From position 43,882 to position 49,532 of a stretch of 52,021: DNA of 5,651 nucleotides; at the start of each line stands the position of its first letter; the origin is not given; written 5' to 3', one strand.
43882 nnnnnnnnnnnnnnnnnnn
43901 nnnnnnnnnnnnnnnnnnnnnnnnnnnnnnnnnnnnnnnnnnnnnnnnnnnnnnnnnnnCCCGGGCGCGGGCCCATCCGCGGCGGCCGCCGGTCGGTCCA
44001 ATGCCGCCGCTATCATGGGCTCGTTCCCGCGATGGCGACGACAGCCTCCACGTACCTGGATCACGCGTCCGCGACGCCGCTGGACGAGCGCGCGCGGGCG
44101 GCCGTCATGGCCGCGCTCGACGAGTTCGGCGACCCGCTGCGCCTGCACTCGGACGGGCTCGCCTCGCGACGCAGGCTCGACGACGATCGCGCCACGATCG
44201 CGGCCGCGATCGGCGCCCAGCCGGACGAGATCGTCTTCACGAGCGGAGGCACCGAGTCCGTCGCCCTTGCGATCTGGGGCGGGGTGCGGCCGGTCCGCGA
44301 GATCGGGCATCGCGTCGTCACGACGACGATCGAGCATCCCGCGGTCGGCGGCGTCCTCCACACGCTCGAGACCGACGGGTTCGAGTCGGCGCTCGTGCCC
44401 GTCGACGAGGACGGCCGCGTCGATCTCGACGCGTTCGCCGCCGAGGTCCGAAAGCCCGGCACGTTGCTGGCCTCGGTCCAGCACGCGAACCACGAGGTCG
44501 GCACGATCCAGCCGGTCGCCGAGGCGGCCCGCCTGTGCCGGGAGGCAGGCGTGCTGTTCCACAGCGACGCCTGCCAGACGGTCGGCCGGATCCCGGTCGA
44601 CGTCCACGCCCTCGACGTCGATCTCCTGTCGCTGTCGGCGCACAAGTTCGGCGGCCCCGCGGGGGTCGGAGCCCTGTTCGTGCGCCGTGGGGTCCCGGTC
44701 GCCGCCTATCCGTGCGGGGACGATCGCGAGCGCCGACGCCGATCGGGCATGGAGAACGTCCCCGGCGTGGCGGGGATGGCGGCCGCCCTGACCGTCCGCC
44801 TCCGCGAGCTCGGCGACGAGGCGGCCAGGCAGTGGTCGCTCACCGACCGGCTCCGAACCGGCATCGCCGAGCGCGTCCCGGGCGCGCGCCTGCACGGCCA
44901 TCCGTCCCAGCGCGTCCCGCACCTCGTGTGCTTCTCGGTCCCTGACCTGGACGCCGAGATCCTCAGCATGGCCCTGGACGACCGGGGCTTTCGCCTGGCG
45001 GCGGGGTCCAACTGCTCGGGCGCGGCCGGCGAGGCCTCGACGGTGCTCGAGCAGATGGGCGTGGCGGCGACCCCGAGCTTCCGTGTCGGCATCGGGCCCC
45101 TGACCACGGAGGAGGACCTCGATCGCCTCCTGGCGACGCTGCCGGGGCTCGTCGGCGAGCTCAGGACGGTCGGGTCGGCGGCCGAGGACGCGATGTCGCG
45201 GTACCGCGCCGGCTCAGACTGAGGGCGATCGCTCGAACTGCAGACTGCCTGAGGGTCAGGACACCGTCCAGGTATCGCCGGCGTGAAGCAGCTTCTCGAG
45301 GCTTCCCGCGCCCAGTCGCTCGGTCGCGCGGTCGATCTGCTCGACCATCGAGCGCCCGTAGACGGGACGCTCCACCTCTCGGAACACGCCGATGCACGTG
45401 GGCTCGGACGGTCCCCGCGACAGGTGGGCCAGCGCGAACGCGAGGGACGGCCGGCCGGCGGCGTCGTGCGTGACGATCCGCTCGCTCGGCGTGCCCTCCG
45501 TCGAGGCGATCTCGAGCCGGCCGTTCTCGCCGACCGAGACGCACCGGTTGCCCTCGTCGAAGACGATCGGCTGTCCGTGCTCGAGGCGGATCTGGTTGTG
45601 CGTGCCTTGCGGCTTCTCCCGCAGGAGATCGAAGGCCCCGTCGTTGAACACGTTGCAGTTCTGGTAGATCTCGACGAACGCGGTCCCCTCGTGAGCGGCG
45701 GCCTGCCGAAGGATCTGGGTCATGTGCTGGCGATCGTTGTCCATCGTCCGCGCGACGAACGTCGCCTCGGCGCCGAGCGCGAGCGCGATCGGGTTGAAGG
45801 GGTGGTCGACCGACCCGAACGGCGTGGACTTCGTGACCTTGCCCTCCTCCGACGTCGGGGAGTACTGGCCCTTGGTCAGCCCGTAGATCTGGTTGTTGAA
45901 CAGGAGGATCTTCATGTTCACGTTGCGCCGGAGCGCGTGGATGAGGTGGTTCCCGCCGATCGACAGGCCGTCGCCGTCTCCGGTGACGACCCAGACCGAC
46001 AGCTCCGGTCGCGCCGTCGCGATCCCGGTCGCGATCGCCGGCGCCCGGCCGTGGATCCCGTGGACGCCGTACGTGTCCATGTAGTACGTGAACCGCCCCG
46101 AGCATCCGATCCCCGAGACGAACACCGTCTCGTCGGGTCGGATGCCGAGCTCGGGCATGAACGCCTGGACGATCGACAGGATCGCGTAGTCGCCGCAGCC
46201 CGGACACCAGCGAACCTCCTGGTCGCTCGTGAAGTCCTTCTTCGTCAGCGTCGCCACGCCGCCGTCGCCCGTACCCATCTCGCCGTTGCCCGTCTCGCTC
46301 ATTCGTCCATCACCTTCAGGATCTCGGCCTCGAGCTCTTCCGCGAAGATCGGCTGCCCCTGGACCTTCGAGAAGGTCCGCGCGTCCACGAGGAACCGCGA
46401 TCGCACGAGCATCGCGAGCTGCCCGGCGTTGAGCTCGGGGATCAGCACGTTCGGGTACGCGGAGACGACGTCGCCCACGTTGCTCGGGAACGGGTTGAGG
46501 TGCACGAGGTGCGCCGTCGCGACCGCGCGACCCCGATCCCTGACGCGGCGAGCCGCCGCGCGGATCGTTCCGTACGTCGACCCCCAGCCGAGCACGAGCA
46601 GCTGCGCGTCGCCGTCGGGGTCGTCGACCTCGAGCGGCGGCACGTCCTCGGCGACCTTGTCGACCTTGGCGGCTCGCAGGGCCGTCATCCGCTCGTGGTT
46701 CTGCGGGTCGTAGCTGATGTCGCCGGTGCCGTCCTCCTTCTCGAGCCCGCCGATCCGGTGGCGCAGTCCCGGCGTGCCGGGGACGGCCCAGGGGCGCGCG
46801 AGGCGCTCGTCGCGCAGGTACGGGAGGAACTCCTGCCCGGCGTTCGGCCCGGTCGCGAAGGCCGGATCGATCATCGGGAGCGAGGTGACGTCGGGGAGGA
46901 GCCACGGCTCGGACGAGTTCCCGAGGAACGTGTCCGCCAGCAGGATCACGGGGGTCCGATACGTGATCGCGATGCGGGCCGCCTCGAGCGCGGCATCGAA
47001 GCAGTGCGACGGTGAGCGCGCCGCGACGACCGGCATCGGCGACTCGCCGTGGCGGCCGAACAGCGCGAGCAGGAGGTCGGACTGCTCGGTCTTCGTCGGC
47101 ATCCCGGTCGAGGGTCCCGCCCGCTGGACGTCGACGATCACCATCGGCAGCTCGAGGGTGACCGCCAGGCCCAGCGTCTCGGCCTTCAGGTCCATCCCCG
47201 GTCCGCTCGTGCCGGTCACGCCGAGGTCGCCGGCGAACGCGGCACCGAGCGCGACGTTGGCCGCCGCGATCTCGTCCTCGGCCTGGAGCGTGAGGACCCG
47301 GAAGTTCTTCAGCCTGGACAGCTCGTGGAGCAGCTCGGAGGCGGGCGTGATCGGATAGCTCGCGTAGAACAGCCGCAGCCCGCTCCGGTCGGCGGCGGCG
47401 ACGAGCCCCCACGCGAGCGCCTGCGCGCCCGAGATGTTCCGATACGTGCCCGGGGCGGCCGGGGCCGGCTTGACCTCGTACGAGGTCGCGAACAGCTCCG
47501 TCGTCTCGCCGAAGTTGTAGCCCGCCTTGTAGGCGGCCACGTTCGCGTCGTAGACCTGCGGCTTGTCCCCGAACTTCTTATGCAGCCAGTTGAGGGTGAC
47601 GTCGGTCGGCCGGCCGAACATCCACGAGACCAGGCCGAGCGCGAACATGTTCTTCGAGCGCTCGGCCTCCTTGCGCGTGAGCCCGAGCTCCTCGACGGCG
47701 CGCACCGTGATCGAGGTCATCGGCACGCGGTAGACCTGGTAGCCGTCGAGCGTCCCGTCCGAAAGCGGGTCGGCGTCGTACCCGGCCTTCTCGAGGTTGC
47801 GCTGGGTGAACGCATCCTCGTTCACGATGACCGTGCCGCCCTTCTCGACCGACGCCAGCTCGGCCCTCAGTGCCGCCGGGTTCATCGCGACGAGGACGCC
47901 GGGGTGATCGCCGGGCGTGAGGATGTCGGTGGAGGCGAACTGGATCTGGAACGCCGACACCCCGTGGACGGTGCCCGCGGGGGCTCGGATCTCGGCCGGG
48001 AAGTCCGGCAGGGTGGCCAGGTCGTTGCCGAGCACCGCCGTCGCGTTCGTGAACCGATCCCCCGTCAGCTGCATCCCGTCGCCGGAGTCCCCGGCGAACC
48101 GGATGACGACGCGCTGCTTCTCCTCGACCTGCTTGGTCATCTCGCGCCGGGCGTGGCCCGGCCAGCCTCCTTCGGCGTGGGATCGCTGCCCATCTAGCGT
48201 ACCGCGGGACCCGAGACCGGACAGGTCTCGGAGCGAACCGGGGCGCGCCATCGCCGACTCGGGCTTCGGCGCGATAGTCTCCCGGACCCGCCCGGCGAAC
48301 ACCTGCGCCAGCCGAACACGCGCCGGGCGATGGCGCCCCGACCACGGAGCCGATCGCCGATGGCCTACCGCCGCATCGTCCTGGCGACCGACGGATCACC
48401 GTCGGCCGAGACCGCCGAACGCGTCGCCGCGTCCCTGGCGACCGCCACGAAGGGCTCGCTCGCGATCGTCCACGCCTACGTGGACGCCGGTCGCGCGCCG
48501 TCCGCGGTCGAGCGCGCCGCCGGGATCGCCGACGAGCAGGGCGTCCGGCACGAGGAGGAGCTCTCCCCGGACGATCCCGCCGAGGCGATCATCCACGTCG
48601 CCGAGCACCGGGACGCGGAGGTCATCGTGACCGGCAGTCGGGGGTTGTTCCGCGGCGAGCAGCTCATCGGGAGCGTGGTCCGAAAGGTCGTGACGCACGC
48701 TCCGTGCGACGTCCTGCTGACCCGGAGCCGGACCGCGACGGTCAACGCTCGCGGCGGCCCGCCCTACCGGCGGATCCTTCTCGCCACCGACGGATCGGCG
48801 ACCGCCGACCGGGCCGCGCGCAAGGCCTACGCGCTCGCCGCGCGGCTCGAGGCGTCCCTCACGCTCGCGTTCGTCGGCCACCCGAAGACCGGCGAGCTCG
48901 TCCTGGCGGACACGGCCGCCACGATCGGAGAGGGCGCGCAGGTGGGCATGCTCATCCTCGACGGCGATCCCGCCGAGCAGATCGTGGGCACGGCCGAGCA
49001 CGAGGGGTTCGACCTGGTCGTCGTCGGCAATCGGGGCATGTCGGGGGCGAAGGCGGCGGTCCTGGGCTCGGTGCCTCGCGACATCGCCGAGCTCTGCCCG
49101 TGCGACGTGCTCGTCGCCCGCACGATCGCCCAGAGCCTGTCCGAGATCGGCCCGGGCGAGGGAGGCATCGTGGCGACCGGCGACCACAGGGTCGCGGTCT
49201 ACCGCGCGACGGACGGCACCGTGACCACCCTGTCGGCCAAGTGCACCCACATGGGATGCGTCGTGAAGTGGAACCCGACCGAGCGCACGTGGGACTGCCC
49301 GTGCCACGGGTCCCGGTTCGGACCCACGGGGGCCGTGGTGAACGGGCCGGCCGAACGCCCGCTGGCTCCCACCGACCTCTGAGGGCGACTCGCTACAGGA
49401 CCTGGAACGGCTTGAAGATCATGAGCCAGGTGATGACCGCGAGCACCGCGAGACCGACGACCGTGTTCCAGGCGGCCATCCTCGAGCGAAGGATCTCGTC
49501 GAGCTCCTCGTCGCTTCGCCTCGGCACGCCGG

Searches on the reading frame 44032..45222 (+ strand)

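Call 24: search_protein_families(library=pfam, proteins=[window:44032-45222:+], max_evalue=0.01)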
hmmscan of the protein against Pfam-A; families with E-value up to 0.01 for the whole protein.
window:44032-45222:+ (396 aa): 2 families
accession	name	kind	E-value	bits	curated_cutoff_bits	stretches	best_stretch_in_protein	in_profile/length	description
PF00266.25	Aminotran_5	-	6.6e-55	187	21.5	1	8-366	2-371/371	Aminotransferase class-V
PF01212.27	Beta_elim_lyase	-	0.00053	19.8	27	1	66-216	49-209/288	Beta-eliminating lyase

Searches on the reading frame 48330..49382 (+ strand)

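Call 24: search_protein_families(library=pfam, proteins=[window:48330-49382:+], max_evalue=0.01)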
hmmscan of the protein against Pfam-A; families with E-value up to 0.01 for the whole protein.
window:48330-49382:+ (350 aa): 2 families
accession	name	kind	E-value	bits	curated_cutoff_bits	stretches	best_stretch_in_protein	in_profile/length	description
PF00582.32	Usp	-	1.4e-43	149.3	24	3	13-132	2-141/141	Universal stress protein family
PF00355.32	Rieske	-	1.7e-13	50.7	20.3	1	271-345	9-84/88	Rieske [2Fe-2S] domain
